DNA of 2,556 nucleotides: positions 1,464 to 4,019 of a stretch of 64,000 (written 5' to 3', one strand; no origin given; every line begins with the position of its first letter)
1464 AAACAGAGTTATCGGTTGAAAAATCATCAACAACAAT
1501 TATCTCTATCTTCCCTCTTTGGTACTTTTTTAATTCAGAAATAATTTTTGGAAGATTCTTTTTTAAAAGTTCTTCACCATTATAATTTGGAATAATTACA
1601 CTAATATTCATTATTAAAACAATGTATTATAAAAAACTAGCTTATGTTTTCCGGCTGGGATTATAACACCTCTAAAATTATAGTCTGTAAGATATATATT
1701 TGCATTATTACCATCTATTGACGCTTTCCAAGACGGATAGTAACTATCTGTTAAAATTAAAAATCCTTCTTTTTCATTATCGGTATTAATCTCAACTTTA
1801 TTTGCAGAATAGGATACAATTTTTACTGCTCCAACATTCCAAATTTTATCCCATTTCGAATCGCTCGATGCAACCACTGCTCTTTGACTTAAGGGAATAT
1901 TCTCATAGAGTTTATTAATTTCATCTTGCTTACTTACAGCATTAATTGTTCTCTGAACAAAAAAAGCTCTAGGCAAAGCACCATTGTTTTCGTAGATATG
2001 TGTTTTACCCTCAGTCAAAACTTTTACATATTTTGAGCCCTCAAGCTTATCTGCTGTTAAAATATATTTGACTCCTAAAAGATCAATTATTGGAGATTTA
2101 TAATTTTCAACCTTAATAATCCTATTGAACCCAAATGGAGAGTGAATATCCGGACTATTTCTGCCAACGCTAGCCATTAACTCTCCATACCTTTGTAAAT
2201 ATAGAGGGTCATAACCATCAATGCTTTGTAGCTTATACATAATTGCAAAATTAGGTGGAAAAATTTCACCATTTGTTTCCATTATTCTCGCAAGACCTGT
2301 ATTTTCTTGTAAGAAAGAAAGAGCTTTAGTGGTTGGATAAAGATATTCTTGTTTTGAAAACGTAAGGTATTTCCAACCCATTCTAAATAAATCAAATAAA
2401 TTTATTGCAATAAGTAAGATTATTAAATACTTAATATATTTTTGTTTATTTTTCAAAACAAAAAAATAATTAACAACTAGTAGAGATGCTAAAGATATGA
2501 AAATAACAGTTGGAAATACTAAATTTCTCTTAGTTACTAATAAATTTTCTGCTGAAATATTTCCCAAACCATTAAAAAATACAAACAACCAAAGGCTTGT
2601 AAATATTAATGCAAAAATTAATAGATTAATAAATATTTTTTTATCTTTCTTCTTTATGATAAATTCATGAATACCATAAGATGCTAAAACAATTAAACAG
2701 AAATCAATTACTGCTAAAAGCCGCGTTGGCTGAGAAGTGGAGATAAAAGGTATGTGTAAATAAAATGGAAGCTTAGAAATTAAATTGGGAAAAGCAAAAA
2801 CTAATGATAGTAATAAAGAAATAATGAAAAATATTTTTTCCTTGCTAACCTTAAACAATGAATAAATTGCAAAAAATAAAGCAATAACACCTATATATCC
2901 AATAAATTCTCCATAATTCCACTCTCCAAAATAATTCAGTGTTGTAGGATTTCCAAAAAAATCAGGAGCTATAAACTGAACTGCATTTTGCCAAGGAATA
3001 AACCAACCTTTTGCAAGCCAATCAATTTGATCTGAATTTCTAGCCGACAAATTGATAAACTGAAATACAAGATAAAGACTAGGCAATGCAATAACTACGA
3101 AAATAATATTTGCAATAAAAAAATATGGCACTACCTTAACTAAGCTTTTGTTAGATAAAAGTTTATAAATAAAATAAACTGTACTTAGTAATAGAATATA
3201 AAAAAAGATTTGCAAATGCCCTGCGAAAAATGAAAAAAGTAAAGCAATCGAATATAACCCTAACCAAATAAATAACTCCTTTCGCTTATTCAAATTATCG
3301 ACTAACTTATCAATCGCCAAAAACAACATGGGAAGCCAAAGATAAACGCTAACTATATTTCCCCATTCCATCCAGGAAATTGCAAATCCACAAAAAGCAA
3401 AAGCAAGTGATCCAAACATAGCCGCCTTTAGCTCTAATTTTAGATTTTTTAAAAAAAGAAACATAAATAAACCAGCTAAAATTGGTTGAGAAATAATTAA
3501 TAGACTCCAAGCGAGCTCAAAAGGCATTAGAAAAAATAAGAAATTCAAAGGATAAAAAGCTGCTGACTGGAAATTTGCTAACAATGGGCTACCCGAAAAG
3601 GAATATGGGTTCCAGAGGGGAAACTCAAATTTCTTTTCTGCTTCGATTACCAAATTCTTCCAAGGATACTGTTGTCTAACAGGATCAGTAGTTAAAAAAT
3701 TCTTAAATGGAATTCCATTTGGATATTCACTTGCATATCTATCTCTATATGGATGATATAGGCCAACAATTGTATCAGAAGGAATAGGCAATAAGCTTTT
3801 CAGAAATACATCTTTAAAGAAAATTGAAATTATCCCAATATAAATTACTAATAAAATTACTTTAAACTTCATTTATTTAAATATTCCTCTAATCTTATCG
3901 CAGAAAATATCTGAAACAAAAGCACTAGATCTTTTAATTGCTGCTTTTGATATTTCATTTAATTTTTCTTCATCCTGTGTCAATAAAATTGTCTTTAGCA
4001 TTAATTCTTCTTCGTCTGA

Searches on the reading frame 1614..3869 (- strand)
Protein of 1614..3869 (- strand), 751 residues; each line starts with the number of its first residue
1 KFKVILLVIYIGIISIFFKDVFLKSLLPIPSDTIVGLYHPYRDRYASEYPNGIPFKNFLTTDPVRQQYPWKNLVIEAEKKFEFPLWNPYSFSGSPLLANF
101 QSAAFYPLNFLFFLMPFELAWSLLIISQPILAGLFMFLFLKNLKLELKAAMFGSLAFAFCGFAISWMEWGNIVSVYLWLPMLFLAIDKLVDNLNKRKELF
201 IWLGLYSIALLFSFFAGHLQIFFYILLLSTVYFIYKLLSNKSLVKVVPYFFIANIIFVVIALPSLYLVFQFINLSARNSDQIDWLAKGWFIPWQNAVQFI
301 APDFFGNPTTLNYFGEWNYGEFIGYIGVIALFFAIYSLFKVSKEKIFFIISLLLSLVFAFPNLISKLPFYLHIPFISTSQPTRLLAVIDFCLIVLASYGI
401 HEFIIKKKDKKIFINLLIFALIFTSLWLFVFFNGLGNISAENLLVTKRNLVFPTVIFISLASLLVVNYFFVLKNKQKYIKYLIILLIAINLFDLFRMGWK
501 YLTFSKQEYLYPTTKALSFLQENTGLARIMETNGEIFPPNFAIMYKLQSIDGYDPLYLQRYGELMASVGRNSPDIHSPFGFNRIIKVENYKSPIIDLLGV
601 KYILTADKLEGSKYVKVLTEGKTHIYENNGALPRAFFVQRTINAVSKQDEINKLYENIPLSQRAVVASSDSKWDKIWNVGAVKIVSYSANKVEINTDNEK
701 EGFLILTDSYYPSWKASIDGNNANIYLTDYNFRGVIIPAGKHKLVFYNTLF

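Call 42: search_protein_families(library=pfam, proteins=[window:1614-3869:-], max_evalue=0.00001)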
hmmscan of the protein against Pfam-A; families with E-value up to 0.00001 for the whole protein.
window:1614-3869:- (751 aa): 1 family
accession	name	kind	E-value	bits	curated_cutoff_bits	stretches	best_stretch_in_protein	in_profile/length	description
PF09586.16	YfhO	-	2.1e-27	96.3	28.5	2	104-649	75-605/835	Bacterial membrane protein YfhO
